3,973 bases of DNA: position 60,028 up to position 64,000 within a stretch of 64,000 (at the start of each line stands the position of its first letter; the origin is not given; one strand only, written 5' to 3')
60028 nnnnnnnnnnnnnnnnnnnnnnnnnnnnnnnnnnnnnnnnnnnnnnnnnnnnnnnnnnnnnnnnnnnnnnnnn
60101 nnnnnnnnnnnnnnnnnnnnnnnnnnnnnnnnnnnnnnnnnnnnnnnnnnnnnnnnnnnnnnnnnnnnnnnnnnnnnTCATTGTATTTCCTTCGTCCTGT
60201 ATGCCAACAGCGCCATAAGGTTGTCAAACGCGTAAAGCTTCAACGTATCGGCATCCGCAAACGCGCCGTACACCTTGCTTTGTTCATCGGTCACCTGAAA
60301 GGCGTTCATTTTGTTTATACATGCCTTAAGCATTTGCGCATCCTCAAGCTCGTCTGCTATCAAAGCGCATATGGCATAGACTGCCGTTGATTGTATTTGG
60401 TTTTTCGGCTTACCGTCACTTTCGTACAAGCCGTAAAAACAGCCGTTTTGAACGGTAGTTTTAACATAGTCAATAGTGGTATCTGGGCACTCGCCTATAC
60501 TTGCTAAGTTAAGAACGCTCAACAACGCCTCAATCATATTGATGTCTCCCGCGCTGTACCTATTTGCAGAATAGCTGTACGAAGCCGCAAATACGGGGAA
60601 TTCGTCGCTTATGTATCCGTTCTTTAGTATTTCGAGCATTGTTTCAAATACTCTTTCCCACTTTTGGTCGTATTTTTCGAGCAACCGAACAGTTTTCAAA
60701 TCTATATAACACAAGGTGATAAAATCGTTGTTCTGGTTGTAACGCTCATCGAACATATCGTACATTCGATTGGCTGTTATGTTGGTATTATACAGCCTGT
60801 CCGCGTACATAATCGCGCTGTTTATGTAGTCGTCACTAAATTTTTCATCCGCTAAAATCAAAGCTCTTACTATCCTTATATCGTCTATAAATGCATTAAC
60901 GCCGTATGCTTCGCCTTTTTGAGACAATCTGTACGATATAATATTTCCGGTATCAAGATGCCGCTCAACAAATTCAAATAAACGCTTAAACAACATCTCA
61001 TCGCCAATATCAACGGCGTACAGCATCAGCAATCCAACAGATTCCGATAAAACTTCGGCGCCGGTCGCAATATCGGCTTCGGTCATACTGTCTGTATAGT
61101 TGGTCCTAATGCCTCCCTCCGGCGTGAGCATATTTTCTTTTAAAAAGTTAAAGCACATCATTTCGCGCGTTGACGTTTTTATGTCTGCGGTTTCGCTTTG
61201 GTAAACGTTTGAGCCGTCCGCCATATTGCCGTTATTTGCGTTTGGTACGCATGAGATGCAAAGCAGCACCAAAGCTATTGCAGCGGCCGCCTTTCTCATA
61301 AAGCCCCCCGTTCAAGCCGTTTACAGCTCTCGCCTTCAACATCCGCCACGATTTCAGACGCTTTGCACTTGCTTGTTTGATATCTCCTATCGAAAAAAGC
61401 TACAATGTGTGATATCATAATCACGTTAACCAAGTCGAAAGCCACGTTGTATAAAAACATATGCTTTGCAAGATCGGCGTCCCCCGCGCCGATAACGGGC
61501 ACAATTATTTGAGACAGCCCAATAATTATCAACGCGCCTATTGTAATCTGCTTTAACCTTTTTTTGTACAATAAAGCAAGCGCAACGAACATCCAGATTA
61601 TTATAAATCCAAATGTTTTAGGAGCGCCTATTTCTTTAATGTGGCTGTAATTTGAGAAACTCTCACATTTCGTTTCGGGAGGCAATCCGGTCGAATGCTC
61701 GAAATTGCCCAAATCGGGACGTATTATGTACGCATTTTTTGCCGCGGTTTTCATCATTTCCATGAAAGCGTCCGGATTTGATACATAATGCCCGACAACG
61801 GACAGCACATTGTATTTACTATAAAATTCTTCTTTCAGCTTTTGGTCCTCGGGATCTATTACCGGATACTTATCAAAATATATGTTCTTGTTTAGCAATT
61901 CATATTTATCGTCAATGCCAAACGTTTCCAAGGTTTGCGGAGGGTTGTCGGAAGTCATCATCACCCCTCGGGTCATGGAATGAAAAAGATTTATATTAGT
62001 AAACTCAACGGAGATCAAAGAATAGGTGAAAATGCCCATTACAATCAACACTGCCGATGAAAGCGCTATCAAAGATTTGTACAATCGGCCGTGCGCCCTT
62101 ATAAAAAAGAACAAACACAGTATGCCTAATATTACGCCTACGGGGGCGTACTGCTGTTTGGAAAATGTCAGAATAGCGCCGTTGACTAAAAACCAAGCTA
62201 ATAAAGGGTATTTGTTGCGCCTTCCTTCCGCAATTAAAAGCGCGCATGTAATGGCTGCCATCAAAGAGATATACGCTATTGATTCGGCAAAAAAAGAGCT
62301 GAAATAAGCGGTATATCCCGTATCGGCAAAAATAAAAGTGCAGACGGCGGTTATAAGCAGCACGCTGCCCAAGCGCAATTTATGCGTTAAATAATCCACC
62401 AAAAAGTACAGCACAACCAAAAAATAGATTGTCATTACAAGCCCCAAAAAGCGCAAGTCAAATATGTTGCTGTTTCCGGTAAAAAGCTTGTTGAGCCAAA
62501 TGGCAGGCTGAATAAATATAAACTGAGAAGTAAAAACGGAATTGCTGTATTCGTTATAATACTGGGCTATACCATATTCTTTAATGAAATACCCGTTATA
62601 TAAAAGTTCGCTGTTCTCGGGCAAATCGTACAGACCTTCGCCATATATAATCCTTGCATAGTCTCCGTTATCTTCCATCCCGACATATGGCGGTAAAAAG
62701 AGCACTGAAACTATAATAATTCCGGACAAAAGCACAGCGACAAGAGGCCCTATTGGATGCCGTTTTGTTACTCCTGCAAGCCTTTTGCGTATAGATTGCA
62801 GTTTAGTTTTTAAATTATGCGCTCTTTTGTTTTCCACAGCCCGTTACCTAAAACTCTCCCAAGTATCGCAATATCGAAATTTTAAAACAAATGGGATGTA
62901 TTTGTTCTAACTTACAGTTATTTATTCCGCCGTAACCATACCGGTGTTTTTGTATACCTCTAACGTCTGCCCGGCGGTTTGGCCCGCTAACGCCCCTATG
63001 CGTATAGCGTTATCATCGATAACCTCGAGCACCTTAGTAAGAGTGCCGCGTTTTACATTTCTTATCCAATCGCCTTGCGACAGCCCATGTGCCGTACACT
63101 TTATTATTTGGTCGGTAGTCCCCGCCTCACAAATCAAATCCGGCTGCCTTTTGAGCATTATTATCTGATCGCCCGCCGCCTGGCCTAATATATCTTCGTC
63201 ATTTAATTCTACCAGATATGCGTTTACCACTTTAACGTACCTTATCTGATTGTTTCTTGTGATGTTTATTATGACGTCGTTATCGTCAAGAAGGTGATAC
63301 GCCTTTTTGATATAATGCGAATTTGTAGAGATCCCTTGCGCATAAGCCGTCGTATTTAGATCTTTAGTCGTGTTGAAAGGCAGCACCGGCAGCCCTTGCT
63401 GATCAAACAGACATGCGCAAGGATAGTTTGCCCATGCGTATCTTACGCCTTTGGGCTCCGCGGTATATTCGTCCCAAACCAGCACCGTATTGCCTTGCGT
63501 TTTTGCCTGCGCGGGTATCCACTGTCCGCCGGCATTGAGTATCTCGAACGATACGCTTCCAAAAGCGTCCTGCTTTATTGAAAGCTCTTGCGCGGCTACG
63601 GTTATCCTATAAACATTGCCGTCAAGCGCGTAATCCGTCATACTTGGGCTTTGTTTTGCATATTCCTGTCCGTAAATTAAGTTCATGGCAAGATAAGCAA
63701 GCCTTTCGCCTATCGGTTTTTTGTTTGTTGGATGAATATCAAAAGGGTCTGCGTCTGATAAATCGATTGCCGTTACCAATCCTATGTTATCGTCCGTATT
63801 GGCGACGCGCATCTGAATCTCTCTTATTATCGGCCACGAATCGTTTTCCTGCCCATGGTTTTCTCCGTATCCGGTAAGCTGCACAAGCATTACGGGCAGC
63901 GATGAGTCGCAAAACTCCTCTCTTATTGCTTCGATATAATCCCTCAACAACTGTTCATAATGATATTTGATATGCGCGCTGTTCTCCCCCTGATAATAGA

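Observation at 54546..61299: Clostridial counterpart of the B. subtilis ydaJKLMN exopolysaccharide machine (GH8-like, YdaL-like, GT2, BcsB-like, degenerate GGDEF), whose polymer is still unidentified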

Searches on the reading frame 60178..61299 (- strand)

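Call 3: search_protein_families(library=pfam, proteins=[window:60178-61299:-], max_evalue=0.01)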
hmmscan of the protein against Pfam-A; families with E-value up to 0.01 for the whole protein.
window:60178-61299:- (373 aa): 1 family
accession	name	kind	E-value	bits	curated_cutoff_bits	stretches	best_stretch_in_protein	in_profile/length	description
PF01270.23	Glyco_hydro_8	-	1.2e-05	24.9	24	1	80-226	49-207/341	Glycosyl hydrolases family 8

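Call 4: search_protein_families(library=ncbifam, proteins=[window:60178-61299:-], max_evalue=0.01)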
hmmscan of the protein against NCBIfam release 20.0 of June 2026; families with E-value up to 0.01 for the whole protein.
window:60178-61299:- (373 aa): 0 families

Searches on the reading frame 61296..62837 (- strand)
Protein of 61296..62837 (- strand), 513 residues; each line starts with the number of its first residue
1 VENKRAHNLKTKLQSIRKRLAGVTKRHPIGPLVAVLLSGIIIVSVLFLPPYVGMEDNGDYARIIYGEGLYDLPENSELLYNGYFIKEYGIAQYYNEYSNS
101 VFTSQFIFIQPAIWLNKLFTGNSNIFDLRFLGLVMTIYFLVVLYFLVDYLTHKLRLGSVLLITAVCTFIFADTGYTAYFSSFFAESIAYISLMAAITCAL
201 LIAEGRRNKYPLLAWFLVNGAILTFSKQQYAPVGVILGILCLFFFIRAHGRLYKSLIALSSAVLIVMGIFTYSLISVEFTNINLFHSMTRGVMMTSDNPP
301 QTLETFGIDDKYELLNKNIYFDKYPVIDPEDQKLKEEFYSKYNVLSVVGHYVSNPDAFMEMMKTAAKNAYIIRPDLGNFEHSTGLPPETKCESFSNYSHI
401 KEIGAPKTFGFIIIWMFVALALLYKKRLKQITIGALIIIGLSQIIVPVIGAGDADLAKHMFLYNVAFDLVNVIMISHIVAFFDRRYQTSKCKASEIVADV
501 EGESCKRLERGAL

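Call 3: search_protein_families(library=pfam, proteins=[window:61296-62837:-], max_evalue=0.01)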
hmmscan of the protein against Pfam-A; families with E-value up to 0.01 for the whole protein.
window:61296-62837:- (513 aa): 1 family
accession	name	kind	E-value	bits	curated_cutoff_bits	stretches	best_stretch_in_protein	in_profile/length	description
PF09913.15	DUF2142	-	6.8e-05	22.3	30.1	1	112-306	109-295/395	Predicted membrane protein (DUF2142)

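Call 4: search_protein_families(library=ncbifam, proteins=[window:61296-62837:-], max_evalue=0.01)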
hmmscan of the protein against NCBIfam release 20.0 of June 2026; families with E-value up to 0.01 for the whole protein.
window:61296-62837:- (513 aa): 1 family
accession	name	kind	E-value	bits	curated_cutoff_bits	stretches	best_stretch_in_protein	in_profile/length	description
NF051875.1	glycan_WsfD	subfamily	2.4e-139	464.9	80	1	33-475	1-451/452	glycan biosynthesis hexose transferase WsfD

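Call 96: predict_structure(alignment_id=A3)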
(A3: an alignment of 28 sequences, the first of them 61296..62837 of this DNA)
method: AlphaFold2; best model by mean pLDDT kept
length: 513 residues; sequences in the alignment: 28
mean_pLDDT: 80.8   pTM: 0.84
mean pLDDT of the five models: 80.8, 80.2, 79.4, 79.0, 78.6
residues with pLDDT >= 90: 183; 70-90: 216; 50-70: 80; < 50: 34
segments of 3 or more residues with pLDDT < 50: 1-4, 20-25, 95-100, 320-325, 504-513
pLDDT, mean of each block of 10 residues (from residue 1): 51 58 61 97 90 72 68 73 80 50 75 88 84 95 97 92 97 89 87 98 91 98 89 96 94 97 96 74 72 78 80 60 46 75 78 85 81 69 81 87 86 94 94 97 83 62 93 96 88 68 47 40
secondary structure, 60 per line:
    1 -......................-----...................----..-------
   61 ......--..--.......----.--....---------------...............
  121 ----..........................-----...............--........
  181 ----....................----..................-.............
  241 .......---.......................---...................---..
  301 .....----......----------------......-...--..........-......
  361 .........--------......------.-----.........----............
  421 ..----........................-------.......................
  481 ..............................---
elements in order: H2-23 H29-47 H61-66 H73-79 E87-90 H106-120 E125-127 H128-150 H156-170 H173-180 H185-204 H209-226 H228-247 H251-273 H277-295 H299-305 H310-315 H332-337 H344-353 H355-369 E378-380 H396-404 H409-422 H427-450 H458-510

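Call 98: fold_search(model_id=the predicted structure, library=pdb)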
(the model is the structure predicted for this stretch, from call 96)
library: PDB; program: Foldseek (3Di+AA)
matches with E <= 10: 282; with E <= 0.001: 0
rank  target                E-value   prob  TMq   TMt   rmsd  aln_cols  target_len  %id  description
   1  8b6l_I                1.7e-03  1.00  0.38  0.30  15.7       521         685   14  Subtomogram average of the human Sec61-TRAP-OSTA-translocon (released 2022-12-07)
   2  9n9j_I                3.0e-03  1.00  0.39  0.30  16.4       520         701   14  Structure of a GRP94 folding intermediate engaged with a CCDC134- and FKBP11-bound secretory translocon (released 2025-11-19)
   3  7e9s_A                4.8e-03  1.00  0.39  0.25  16.4       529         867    9  Archaeal oligosaccharyltransferase AglB from Archaeoglobus fulgidus in complex with an inhibitory peptide and a dolich (released 2021-09-08)
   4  8age_A                5.4e-03  1.00  0.34  0.28  13.9       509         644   11  Structure of yeast oligosaccharylransferase complex with acceptor peptide bound (released 2022-12-07)
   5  6s7t_A                5.4e-03  1.00  0.36  0.28  14.8       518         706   12  Cryo-EM structure of human oligosaccharyltransferase complex OST-B (released 2019-12-18)
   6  6ftg_5                8.9e-03  1.00  0.40  0.33  16.3       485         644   11  Subtomogram average of OST-containing ribosome-translocon complexes from canine rough microsomal membranes (released 2018-03-21)
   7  6s7o_A                1.1e-02  0.98  0.29  0.24  19.9       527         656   14  Cryo-EM structure of human oligosaccharyltransferase complex OST-A (released 2019-12-18)
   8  5ogl_A                1.1e-02  0.99  0.34  0.26  16.2       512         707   11  Structure of bacterial oligosaccharyltransferase PglB in complex with an acceptor peptide and an lipid-linked oligosac (released 2017-10-25)
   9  8pn9_A                1.3e-02  1.00  0.41  0.34  13.4       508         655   12  Structure of human oligosaccharyltransferase OST-A complex bound to NGI-1 (released 2024-05-08)
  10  6gxc_A                2.9e-02  0.99  0.35  0.27  16.8       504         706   10  Bacterial oligosaccharyltransferase PglB in complex with an inhibitory peptide and a reactive lipid-linked oligosaccha (released 2018-11-14)
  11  7zlh_A                3.3e-02  0.97  0.35  0.29  14.8       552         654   10  Cryo-EM structure of C-mannosyltransferase CeDPY19, in apo state, bound to CMT2-Fab and anti-Fab nanobody (released 2023-01-11)
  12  8agb_A                3.5e-02  1.00  0.37  0.31  13.4       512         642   10  Structure of yeast oligosaccharylransferase complex with lipid-linked oligosaccharide bound (released 2022-12-07)
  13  7oci_F                3.7e-02  0.99  0.34  0.29  15.0       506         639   11  Cryo-EM structure of yeast Ost6p containing oligosaccharyltransferase complex (released 2022-02-16)
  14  3wak                  4.9e-02  0.98  0.38  0.25  14.6       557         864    9  Crystal structure of the Archaeoglobus fulgidus oligosaccharyltransferase (O29867_ARCFU) in the apo form (released 2013-10-30)
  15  5gmy_A                5.8e-02  0.96  0.34  0.23  16.2       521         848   10  Crystal structure of the Archaeoglobus fulgidus oligosaccharyltransferase (O29867_ARCFU) tethered with an acceptor pep (released 2017-02-01)
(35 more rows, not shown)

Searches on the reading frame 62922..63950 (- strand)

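Call 3: search_protein_families(library=pfam, proteins=[window:62922-63950:-], max_evalue=0.01)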
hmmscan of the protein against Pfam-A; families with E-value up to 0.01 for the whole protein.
window:62922-63950:- (342 aa): 1 family
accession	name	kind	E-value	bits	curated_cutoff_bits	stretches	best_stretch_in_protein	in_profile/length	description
PF03629.24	SASA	-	0.0024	17.9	24.8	1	3-86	146-222/226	Carbohydrate esterase, sialic acid-specific acetylesterase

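Call 4: search_protein_families(library=ncbifam, proteins=[window:62922-63950:-], max_evalue=0.01)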
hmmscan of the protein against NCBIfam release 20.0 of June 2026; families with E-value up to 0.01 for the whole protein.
window:62922-63950:- (342 aa): 0 families
